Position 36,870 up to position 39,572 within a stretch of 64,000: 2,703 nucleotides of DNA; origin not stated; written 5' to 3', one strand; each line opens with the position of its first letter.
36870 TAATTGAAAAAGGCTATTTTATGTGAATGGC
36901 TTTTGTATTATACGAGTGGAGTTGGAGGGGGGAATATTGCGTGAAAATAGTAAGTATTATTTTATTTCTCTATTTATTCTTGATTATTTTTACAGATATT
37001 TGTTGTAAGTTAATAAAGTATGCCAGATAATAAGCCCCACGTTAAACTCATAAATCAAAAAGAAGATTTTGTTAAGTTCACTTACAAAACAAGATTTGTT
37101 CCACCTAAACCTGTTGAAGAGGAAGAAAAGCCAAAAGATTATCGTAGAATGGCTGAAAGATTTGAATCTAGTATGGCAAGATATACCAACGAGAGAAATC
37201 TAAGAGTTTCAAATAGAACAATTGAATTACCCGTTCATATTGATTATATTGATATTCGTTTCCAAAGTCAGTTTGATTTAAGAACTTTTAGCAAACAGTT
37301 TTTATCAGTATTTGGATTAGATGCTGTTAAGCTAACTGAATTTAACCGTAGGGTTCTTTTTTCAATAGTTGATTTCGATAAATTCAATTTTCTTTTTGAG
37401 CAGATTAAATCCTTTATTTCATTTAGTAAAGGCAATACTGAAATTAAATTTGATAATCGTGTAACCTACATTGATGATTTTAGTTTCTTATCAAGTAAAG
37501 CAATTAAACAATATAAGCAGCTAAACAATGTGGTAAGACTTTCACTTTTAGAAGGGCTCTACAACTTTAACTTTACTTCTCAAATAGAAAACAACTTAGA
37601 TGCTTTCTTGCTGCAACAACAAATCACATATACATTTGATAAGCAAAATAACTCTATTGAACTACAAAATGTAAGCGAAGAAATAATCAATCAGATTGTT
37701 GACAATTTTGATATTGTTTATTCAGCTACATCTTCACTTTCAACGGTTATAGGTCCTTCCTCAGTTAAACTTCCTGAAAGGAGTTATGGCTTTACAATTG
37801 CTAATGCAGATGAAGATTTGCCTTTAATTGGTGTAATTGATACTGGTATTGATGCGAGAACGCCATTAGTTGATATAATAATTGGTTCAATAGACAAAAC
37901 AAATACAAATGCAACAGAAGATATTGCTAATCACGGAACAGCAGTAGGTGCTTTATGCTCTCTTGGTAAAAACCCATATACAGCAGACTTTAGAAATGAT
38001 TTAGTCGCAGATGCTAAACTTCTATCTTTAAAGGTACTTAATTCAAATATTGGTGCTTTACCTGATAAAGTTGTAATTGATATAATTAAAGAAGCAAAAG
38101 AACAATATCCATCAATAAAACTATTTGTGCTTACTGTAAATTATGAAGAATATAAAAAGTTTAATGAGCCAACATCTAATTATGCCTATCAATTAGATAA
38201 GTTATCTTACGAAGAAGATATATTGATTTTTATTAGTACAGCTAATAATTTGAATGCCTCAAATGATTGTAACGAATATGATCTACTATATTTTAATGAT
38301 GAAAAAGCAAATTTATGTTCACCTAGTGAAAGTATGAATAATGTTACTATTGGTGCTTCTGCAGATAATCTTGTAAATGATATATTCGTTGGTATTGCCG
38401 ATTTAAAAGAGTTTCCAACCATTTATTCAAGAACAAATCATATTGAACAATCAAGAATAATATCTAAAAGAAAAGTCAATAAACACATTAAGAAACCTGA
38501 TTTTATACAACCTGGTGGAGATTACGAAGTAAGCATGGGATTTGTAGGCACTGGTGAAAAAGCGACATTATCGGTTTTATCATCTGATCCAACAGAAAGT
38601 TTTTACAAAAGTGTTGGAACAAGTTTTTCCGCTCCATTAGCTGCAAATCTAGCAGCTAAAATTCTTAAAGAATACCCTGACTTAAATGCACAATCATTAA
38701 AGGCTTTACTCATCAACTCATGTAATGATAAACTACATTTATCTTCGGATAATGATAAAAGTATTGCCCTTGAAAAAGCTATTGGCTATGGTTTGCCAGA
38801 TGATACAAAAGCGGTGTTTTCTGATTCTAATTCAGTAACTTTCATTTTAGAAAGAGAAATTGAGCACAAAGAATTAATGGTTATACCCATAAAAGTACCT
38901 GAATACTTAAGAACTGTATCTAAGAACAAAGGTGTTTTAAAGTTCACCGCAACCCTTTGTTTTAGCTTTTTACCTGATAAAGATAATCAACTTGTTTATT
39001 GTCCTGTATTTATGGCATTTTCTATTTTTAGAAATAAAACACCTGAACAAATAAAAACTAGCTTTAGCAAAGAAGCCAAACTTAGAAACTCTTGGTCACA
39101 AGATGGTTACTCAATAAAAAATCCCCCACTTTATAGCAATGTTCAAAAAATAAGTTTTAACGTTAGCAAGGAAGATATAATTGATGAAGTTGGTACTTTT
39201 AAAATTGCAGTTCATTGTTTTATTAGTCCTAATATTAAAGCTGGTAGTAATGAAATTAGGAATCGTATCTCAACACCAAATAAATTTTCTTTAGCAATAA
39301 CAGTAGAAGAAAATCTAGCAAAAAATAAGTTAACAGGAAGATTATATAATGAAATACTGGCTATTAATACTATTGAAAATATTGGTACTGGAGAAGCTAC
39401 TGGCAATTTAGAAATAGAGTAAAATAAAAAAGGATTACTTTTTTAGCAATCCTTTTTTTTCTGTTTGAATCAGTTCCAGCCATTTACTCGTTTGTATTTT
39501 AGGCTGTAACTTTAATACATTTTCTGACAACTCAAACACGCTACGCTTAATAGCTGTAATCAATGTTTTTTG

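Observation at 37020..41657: Four-gene conflict-system candidate: cytoplasmic S8 subtilase, AAA+ ATPase, ImmA/IrrE metallopeptidase and XRE repressor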

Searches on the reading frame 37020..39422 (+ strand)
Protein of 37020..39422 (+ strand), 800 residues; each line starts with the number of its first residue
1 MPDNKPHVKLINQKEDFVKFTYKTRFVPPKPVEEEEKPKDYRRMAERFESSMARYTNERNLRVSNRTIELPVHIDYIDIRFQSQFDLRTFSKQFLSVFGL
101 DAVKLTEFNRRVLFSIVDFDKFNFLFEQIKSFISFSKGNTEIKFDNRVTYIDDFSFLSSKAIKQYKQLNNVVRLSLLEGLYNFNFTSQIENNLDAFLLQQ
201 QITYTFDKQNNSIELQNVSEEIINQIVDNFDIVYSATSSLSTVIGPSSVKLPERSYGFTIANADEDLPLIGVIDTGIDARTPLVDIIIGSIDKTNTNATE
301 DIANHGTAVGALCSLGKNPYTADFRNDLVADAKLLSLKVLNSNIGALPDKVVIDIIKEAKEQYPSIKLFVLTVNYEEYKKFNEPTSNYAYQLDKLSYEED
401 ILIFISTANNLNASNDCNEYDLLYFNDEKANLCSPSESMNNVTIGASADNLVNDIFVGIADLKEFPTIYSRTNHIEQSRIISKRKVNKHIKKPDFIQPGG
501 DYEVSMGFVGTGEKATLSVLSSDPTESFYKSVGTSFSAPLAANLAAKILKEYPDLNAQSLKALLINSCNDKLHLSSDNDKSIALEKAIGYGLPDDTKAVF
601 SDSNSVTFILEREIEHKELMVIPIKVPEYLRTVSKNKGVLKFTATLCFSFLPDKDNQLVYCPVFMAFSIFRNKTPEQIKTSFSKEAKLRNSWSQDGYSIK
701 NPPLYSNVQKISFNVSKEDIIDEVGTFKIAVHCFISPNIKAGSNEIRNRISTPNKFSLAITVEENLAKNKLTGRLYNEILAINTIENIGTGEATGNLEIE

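Call 3: search_protein_families(library=pfam, proteins=[window:37020-39422:+], max_evalue=0.01)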
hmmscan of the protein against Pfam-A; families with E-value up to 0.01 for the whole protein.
window:37020-39422:+ (800 aa): 1 family
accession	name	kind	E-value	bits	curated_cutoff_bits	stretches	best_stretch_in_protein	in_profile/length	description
PF00082.27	Peptidase_S8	-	7.7e-24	84.9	21.8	1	269-591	5-288/288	Subtilase family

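Call 4: search_protein_families(library=padloc, proteins=[window:37020-39422:+], max_evalue=0.01)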
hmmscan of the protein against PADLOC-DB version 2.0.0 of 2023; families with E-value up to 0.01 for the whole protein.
window:37020-39422:+ (800 aa): 8 families
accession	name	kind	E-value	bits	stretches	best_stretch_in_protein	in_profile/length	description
PDLC02197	IetS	-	1.5e-40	137.2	1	182-697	167-657/749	-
PDLC02201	IetS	-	9.9e-32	108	1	145-661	133-614/781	-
PDLC02199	IetS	-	2.2e-30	103.5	1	199-643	250-676/826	-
PDLC02198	IetS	-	1.2e-27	94.3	1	260-688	246-693/795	-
PDLC04233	IetS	-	2.5e-13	47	1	355-649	394-739/855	-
PDLC02200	IetS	-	1.7e-10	37.7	1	261-614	263-594/780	-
PDLC03014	subtilase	-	1.6e-07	29.1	1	476-578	312-385/391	-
PDLC04234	IetS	-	0.00043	16.6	1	378-518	429-579/656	-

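Call 5: search_protein_families(library=ncbifam, proteins=[window:37020-39422:+], max_evalue=0.01)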
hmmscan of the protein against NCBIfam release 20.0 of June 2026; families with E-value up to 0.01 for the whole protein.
window:37020-39422:+ (800 aa): 2 families
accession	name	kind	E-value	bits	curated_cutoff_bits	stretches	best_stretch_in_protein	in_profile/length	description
NF042956.1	IteS_antiphage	equivalog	1.6e-31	109.3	900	1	185-662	168-622/747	S8 family anti-phage peptidase IteS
TIGR03921.1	T7SS_mycosin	equivalog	3.4e-09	36.3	278.75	2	532-599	227-285/353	type VII secretion-associated serine protease mycosin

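Call 41: search_solved_structures(query=window:37020-39422:+, max_evalue=0.001)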
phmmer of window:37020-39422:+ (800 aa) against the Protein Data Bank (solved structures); distinct sequences matched with E-value up to 0.001: 2.
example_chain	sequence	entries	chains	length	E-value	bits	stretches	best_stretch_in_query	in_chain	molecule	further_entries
9ues_B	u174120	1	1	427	1.1e-06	30.2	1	269-371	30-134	Subtilisin-like serine protease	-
3afg_A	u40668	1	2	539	1.4e-06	30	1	269-373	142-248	Subtilisin-like serine protease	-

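Call 76: find_homologous_proteins(query=window:37020-39422:+, max_evalue=1e-20)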
Query window:37020-39422:+ (800 aa): 171 proteins with E <= 1e-20 among 8000 candidates; the best 120 are listed.
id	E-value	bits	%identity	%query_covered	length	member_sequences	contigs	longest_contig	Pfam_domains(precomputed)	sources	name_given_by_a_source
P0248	0.0e+0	1764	100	100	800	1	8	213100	PF00082.28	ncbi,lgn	-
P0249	0.0e+0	1603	90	100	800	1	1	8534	PF00082.28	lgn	-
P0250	0.0e+0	1364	74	100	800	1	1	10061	PF00082.28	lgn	-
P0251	0.0e+0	1063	62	100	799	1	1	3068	PF00082.28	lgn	-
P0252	0.0e+0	1044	64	90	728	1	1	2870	PF00082.28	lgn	-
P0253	2.3e-292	990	56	100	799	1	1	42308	PF00082.28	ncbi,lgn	ncbi:MAG: S8 family serine peptidase [Bacteroidota bacterium]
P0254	8.5e-291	985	56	100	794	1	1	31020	PF00082.28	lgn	-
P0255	1.1e-288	978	56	100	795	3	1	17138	PF00082.28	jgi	jgi:Subtilase family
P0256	2.3e-285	967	55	100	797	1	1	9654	PF00082.28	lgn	-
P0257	6.3e-284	962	56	100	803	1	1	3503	PF00082.28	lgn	-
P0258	1.4e-280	951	54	100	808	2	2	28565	PF00082.28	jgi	jgi:hypothetical protein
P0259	1.7e-271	921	90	58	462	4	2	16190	PF00082.28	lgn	-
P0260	2.2e-250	851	53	95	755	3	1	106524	PF00082.28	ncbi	-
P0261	3.1e-206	705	44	99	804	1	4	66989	PF00082.28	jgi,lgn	jgi:hypothetical protein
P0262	4.2e-205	701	44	99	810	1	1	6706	PF00082.28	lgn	-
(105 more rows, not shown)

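Call 77: find_encoding_contigs(protein=P0249, flank=7000, max_places=3)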
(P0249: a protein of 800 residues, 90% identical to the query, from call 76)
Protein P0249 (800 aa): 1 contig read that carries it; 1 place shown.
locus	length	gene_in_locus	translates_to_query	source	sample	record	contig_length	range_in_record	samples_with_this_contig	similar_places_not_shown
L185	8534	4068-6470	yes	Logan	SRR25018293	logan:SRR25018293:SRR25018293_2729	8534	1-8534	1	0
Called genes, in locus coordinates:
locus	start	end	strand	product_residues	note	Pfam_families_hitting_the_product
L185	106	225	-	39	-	-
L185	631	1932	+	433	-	PF02463:SMC_N (faint), PF13304:AAA_21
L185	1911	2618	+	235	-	PF13707:RloB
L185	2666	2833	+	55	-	-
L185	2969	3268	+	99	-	PF09912:DUF2141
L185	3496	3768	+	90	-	-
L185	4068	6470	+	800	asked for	PF00082:Peptidase_S8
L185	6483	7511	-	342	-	PF00004:AAA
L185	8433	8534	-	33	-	?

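Call 84: predict_structure(alignment_id=A10)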
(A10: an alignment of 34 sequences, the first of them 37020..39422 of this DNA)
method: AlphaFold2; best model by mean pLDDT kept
length: 800 residues; sequences in the alignment: 34
mean_pLDDT: 86.0   pTM: 0.88
mean pLDDT of the five models: 86.0, 81.8, 81.0, 74.9, 74.9
residues with pLDDT >= 90: 420; 70-90: 300; 50-70: 49; < 50: 31
segments of 3 or more residues with pLDDT < 50: 26-36, 246-254, 792-800
pLDDT, mean of each block of 10 residues (from residue 1): 82 86 54 52 91 95 90 91 82 90 84 92 95 90 89 93 86 82 80 93 88 90 93 84 49 63 93 94 92 90 91 92 83 96 86 96 96 90 87 94 93 86 92 92 95 87 91 87 79 94 87 88 82 93 97 95 93 73 90 94 95 93 94 88 95 68 88 84 58 66 82 90 91 83 82 95 90 92 85 33
secondary structure, 60 per line:
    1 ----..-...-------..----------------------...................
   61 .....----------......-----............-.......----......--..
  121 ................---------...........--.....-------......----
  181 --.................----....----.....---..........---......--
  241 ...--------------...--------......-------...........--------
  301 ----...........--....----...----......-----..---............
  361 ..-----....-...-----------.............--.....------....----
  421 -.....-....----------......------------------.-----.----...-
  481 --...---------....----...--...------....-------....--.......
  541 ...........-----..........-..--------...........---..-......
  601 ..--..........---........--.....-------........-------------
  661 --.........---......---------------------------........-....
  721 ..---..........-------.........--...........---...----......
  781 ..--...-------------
elements in order (helices of 4 or more, strands of 3 or more residues): E8-10 H42-65 E76-81 H87-98 E100-106 E111-116 H119-136 H146-150 E151-156 H159-162 E171-176 H183-199 E204-207 E212-216 H220-229 E233-238 E241-243 E258-260 E269-274 H282-286 E287-292 H305-315 H318-321 E326-328 E333-338 H349-362 E368-371 E373-375 H387-399 E402-406 H413-416 H422-426 E442-447 E495-498 E503-505 E508-510 E517-520 E528-531 H534-551 H557-566 H578-588 H595-599 E600-602 E605-614 E618-625 H628-632 E640-647 E663-671 H675-680 E708-715 H717-722 E726-735 H743-751 E754-764 H775-782 E785-787

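Call 86: fold_search(model_id=the predicted structure, library=pdb)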
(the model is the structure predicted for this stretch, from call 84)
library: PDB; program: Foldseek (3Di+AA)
matches with E <= 10: 1150; with E <= 0.001: 195
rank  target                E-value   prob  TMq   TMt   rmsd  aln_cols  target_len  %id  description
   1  3afg_B                6.6e-25  1.00  0.40  0.59   8.2       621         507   15  Crystal structure of ProN-Tk-SP from Thermococcus kodakaraensis (released 2010-08-04)
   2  3afg_A                1.5e-23  1.00  0.40  0.59   8.3       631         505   15  Crystal structure of ProN-Tk-SP from Thermococcus kodakaraensis (released 2010-08-04)
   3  9ues_B                4.6e-19  1.00  0.34  0.61   7.1       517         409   17  Crystal structure of an inactive TKSP mutant in complex with the TKS propeptide (released 2026-02-18)
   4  1wmd                  8.9e-19  1.00  0.39  0.69   5.2       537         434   16  Crystal Structure of alkaline serine protease KP-43 from Bacillus sp. KSM-KP43 (1.30 angstrom, 100 K) (released 2004-09-14)
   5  5fax_A                4.0e-17  1.00  0.39  0.68   6.9       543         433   17  Structure of subtilase SubHal from Bacillus halmapalus (released 2016-05-18)
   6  5vlp_A                1.1e-13  1.00  0.33  0.45  11.6       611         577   12  PCSK9 complex with LDLR antagonist peptide and Fab7G7 (released 2017-08-16)
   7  3whi_B                1.8e-13  1.00  0.34  0.71   5.6       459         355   15  Crystal structure of unautoprocessed form of IS1-inserted Pro-subtilisin E (released 2013-12-25)
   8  3whi_A                2.2e-13  1.00  0.34  0.70   5.6       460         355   14  Crystal structure of unautoprocessed form of IS1-inserted Pro-subtilisin E (released 2013-12-25)
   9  8jmw_A                2.6e-13  1.00  0.30  0.45   9.5       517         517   14  Fibril form of serine peptidase Vpr (released 2023-12-06)
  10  1r6v                  3.5e-13  1.00  0.33  0.39  14.3       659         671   13  Crystal structure of fervidolysin from Fervidobacterium pennivorans, a keratinolytic enzyme related to subtilisin (released 2004-10-19)
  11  3wiu_C                5.2e-13  1.00  0.34  0.63   5.3       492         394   14  Crystal structure of Pro-S324A/L349A (released 2014-10-01)
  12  3wiv_C                7.9e-13  1.00  0.34  0.63   5.5       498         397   15  Crystal structure of Pro-S324A/D356A (released 2014-10-01)
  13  6u3i_A                1.4e-12  1.00  0.33  0.44  11.5       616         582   12  Design of organo-peptides as bipartite PCSK9 antagonists (released 2020-02-05)
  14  3qtl_A                1.7e-12  1.00  0.27  0.75   5.4       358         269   18  Structural Basis for Dual-inhibition Mechanism of a Non-classical Kazal-type Serine Protease Inhibitor from Horseshoe  (released 2011-06-01)
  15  2sni_E                2.2e-12  1.00  0.28  0.75   4.3       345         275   16  STRUCTURAL COMPARISON OF TWO SERINE PROTEINASE-PROTEIN INHIBITOR COMPLEXES. EGLIN-C-SUBTILISIN CARLSBERG AND CI-2-SUBT (released 1988-09-07)
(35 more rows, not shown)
